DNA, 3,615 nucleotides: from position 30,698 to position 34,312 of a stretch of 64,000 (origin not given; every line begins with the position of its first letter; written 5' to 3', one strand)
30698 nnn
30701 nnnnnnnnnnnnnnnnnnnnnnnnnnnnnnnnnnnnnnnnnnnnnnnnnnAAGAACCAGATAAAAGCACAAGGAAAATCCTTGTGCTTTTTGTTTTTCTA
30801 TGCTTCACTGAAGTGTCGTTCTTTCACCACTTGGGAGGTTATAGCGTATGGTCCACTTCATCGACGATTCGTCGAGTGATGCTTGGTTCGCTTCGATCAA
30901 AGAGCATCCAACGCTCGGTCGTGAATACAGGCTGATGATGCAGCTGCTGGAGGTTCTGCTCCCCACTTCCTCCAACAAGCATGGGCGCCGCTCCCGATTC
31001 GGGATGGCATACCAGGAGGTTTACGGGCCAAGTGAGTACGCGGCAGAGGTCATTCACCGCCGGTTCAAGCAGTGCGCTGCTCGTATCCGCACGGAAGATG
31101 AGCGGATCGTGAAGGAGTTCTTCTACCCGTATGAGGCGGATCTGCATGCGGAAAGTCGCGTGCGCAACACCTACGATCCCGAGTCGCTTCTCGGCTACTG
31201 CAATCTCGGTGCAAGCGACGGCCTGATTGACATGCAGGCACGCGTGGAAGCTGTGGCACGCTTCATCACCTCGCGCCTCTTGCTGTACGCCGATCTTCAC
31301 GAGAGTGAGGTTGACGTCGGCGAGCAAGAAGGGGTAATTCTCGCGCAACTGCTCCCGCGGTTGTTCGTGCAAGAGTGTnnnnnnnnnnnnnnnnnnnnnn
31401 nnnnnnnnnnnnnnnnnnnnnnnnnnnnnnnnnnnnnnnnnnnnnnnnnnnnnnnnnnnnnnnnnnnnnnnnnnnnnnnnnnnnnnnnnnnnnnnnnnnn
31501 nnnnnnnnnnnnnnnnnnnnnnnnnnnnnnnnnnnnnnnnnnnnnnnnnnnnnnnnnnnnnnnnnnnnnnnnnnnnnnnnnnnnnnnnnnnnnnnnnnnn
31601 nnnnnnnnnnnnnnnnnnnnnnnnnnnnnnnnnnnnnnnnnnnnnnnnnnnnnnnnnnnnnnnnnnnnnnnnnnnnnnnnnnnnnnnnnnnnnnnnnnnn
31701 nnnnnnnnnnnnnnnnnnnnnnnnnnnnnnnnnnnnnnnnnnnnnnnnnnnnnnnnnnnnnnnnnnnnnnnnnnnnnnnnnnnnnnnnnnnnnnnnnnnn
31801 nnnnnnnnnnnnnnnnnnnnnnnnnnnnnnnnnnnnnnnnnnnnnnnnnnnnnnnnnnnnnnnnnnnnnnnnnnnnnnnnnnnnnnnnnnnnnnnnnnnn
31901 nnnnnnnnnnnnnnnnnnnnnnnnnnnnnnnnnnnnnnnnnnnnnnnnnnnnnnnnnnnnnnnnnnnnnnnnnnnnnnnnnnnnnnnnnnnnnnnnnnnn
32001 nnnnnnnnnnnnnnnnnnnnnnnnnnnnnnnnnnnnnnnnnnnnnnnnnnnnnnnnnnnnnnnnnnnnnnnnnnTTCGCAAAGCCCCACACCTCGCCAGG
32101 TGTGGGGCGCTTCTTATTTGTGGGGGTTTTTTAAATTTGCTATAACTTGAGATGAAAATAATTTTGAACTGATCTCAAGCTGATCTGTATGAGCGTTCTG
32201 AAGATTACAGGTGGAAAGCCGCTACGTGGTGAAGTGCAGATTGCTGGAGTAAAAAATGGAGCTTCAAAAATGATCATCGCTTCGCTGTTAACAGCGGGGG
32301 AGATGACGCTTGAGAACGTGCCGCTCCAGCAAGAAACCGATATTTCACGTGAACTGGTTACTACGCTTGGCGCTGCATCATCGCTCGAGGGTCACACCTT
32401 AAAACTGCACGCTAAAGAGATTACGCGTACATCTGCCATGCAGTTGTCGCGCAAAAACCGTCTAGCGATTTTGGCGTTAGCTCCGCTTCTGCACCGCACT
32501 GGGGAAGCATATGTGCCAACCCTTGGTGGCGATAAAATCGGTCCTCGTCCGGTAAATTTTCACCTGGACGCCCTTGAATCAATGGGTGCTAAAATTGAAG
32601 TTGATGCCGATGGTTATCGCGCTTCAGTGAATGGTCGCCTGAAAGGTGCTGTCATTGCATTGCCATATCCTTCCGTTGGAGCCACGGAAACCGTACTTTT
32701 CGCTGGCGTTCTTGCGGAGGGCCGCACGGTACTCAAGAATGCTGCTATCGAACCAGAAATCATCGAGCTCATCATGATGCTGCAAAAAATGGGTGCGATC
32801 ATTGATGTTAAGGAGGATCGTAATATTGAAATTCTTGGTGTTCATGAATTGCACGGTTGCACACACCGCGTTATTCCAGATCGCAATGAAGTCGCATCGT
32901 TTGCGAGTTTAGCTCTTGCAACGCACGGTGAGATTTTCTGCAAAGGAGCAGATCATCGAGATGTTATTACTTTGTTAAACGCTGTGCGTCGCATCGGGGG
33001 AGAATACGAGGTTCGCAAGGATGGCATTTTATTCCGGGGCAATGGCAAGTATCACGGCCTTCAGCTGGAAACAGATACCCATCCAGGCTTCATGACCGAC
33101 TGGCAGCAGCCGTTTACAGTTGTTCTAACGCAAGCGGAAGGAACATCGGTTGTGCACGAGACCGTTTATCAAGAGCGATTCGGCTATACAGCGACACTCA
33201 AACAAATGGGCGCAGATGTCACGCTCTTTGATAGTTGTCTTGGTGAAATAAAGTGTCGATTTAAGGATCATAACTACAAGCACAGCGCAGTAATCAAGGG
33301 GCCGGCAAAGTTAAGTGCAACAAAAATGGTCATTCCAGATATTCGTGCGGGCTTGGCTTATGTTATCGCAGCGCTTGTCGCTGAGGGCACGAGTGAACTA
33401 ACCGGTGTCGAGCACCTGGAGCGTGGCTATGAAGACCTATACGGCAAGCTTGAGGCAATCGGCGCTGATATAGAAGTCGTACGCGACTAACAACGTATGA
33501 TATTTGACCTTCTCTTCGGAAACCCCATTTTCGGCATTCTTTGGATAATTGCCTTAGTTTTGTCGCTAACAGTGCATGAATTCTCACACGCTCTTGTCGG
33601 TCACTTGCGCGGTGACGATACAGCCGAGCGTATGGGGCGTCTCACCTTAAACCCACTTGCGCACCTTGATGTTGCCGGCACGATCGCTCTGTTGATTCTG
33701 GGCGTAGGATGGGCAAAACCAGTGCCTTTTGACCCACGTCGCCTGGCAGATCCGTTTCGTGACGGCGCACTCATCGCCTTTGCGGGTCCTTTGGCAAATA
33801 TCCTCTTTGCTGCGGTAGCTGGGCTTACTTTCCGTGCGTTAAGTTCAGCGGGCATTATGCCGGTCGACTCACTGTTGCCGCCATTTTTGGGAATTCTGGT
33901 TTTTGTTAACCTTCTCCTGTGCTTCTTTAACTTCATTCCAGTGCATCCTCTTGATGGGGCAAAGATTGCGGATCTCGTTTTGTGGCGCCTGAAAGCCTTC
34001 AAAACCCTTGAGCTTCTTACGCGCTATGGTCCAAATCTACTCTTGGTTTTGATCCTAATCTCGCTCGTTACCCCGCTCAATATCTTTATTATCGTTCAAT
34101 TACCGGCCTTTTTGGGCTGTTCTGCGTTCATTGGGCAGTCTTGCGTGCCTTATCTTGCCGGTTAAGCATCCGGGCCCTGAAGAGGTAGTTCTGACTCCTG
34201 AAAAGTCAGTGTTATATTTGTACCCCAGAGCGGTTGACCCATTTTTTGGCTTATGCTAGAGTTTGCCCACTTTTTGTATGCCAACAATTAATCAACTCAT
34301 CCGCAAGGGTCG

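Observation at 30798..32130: Compositionally foreign cassette #3: RelA/SpoT-synthetase-fold protein with novel N-terminal domain (toxSAS-like?)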

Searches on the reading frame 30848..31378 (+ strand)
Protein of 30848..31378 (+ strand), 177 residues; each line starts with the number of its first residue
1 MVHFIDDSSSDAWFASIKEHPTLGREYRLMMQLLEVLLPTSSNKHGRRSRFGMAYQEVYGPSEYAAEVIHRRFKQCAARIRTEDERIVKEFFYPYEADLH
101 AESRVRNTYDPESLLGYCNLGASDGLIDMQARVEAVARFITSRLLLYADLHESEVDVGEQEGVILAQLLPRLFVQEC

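Call 63: predict_structure(alignment_id=A3)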
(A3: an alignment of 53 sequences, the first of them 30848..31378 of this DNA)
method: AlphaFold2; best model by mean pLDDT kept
length: 177 residues; sequences in the alignment: 53
mean_pLDDT: 92.0   pTM: 0.84
mean pLDDT of the five models: 92.0, 91.6, 91.4, 91.3, 90.5
residues with pLDDT >= 90: 146; 70-90: 23; 50-70: 7; < 50: 1
segments of 3 or more residues with pLDDT < 50: none
pLDDT, mean of each block of 10 residues (from residue 1): 86 94 96 91 82 97 97 98 96 95 96 94 85 96 96 90 92 71
secondary structure, 60 per line:
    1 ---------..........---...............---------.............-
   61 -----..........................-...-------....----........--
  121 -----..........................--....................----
elements in order: H10-19 H23-37 H47-59 H66-91 H103-106 H111-118 H126-151 H154-173

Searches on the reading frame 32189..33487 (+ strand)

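Call 13: search_protein_families(library=pfam, proteins=[window:32189-33487:+], max_evalue=0.01)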
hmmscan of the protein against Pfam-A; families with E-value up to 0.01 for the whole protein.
window:32189-33487:+ (433 aa): 1 family
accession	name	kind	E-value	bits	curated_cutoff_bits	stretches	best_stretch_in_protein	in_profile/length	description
PF00275.25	EPSP_synthase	-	9.6e-68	229.2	22.8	1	7-421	2-417/417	EPSP synthase (3-phosphoshikimate 1-carboxyvinyltransferase)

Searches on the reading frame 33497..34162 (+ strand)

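Call 13: search_protein_families(library=pfam, proteins=[window:33497-34162:+], max_evalue=0.01)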
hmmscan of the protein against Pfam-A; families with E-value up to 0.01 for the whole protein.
window:33497-34162:+ (222 aa): 1 family
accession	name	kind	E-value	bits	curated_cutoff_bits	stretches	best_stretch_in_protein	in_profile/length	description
PF02163.28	Peptidase_M50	-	5.4e-14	52.5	27.2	2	17-112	3-100/221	Peptidase family M50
